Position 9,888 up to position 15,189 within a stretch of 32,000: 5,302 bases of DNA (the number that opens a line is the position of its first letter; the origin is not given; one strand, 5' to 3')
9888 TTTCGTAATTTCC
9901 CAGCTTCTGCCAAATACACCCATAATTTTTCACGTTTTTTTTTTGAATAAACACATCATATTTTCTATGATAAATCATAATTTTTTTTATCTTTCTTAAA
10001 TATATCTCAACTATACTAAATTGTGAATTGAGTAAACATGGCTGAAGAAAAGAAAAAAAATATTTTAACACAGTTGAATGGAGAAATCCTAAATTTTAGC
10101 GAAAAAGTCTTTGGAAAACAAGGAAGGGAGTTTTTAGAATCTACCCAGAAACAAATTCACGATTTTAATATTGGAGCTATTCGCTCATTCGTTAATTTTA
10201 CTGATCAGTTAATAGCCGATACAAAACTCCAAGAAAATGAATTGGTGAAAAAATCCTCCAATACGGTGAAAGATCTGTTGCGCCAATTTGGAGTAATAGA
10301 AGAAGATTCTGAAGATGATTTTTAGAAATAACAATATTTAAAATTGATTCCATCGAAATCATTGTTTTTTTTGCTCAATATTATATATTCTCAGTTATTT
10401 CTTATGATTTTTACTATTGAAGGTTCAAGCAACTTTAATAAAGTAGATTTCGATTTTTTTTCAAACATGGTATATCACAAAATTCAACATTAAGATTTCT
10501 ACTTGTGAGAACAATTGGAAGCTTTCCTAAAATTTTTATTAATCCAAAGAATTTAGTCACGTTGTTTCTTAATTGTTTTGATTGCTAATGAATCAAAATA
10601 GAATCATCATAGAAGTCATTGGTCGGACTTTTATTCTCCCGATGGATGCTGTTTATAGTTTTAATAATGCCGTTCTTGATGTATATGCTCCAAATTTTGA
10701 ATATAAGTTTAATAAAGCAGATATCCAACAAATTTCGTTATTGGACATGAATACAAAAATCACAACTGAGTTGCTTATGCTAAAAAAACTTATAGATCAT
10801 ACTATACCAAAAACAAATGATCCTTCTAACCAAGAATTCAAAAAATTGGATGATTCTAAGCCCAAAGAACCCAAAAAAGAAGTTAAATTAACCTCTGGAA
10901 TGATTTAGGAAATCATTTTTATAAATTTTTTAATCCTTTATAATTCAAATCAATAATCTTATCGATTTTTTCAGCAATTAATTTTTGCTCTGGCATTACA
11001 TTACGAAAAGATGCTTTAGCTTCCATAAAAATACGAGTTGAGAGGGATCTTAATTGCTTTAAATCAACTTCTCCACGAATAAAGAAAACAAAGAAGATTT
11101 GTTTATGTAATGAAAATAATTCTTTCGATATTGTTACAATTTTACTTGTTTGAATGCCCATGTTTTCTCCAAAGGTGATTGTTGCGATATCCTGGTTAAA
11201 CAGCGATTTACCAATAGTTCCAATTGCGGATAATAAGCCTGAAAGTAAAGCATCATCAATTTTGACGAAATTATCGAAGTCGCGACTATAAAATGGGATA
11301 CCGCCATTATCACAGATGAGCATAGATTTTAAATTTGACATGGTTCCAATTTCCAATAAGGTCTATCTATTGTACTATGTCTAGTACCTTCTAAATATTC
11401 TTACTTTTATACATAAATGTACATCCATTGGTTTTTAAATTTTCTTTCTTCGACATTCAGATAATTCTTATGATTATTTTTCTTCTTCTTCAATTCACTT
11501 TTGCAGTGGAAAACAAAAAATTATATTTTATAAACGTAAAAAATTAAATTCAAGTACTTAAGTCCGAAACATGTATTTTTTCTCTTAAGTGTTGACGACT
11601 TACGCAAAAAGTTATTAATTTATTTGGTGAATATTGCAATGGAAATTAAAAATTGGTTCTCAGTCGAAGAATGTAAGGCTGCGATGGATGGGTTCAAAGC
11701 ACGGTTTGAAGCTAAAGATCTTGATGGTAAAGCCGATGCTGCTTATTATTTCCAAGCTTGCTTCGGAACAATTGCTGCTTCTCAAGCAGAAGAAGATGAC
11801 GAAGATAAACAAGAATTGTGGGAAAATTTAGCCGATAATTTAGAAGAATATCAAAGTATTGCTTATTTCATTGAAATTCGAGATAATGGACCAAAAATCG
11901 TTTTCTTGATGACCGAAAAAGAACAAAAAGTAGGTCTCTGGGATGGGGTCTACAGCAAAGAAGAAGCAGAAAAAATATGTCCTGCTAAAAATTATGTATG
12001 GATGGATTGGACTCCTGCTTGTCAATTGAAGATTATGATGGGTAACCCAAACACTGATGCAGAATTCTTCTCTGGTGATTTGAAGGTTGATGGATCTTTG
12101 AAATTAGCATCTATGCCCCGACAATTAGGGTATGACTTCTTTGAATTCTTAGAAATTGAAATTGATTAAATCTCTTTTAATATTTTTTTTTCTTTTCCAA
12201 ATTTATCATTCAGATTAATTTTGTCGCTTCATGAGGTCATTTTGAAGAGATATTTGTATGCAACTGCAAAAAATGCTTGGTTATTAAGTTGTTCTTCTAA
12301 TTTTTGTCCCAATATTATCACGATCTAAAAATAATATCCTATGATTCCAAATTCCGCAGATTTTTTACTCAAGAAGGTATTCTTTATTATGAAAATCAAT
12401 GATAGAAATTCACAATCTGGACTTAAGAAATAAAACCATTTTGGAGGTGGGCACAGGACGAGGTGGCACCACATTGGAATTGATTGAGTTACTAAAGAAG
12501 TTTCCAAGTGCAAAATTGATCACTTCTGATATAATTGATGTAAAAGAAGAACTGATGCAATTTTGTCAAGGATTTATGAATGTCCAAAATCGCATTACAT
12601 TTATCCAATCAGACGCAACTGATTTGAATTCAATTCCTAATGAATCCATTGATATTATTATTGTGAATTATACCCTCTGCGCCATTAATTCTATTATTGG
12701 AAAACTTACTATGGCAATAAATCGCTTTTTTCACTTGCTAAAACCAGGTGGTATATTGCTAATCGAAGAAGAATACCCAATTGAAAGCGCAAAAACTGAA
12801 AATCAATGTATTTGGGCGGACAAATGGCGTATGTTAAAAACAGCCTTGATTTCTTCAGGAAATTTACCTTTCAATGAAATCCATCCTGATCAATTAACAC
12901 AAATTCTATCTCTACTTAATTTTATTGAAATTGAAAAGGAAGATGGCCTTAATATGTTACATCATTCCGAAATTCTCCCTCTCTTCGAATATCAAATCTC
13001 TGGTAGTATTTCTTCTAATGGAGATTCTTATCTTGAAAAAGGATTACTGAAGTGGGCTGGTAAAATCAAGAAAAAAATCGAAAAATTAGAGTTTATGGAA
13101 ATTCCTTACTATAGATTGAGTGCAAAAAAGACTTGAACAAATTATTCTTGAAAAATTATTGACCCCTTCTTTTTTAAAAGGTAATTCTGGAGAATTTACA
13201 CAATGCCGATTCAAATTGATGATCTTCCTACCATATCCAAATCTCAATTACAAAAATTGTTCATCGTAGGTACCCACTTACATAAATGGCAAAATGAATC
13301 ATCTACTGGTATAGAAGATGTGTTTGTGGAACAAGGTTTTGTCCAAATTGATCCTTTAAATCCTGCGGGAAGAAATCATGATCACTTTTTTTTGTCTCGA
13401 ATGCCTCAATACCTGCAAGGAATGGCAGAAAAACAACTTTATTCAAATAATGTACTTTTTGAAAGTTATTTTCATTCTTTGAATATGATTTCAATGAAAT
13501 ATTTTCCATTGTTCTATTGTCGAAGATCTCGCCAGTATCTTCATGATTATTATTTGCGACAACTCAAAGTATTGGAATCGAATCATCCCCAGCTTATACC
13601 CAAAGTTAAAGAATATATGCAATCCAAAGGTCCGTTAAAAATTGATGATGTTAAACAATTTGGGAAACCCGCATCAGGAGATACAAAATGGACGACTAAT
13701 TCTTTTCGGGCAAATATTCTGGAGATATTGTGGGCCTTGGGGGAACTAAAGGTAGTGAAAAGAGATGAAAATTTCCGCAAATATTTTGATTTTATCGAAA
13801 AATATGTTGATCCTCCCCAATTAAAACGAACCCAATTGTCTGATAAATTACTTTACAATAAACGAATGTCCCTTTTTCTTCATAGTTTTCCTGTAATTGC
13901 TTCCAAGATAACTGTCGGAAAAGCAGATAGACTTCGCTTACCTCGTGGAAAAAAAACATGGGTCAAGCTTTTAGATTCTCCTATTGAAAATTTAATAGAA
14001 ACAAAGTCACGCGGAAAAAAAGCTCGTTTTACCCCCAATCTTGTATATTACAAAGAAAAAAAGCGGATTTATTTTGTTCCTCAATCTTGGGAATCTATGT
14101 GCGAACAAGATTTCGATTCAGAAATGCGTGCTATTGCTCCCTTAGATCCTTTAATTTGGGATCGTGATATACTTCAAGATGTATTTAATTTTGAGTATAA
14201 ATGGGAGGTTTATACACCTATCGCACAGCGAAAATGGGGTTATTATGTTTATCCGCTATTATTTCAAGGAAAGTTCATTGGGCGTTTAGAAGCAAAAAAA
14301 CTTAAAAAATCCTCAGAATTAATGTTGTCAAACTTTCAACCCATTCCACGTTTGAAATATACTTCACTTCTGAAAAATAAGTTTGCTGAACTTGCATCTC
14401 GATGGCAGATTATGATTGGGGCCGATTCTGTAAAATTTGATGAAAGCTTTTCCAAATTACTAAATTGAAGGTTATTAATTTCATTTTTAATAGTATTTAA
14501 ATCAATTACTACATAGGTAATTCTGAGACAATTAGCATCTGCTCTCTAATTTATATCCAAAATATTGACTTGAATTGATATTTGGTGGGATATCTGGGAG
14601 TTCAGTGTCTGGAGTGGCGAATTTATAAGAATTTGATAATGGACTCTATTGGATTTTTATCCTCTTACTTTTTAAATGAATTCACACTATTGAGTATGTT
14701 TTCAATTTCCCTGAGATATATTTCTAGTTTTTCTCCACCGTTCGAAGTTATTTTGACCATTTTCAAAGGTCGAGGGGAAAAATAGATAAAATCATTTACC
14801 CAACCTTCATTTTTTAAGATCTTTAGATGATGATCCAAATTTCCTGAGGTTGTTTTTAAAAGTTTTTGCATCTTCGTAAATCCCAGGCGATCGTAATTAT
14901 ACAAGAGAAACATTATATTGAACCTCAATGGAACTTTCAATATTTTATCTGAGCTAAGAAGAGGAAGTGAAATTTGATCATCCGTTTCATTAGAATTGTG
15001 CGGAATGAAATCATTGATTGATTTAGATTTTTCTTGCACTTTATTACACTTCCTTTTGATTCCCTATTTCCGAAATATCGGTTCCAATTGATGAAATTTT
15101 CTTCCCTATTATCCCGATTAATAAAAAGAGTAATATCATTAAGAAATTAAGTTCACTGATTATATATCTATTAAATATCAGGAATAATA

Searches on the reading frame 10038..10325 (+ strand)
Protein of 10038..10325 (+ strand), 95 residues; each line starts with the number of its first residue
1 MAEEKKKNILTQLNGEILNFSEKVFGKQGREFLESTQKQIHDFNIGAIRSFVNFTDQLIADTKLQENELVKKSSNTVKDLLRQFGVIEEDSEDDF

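Call 106: search_protein_families(library=pfam, proteins=[window:10038-10325:+], max_evalue=0.001)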
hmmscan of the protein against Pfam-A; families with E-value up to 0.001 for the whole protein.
window:10038-10325:+ (95 aa): 1 family
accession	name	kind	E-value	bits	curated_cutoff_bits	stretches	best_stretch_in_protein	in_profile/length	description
PF18157.6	MID_pPIWI_RE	-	0.00033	21.3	26.6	1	54-89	103-138/141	MID domain of pPIWI_RE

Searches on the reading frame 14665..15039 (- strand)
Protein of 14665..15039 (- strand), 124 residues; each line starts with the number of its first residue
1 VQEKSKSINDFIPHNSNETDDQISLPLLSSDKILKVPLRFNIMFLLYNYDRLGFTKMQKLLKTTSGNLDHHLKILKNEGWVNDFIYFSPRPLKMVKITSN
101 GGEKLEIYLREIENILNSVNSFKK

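Call 9: search_protein_families(library=pfam, proteins=[window:14665-15039:-], max_evalue=0.001)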
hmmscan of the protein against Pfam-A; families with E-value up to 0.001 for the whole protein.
window:14665-15039:- (124 aa): 2 families
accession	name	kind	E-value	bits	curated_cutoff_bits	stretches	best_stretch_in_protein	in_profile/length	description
PF13601.12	HTH_34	-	6.6e-12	45.9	27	1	38-116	1-80/80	Winged helix DNA-binding domain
PF01022.26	HTH_5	-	0.0004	20.6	22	1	37-82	2-46/47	Bacterial regulatory protein, arsR family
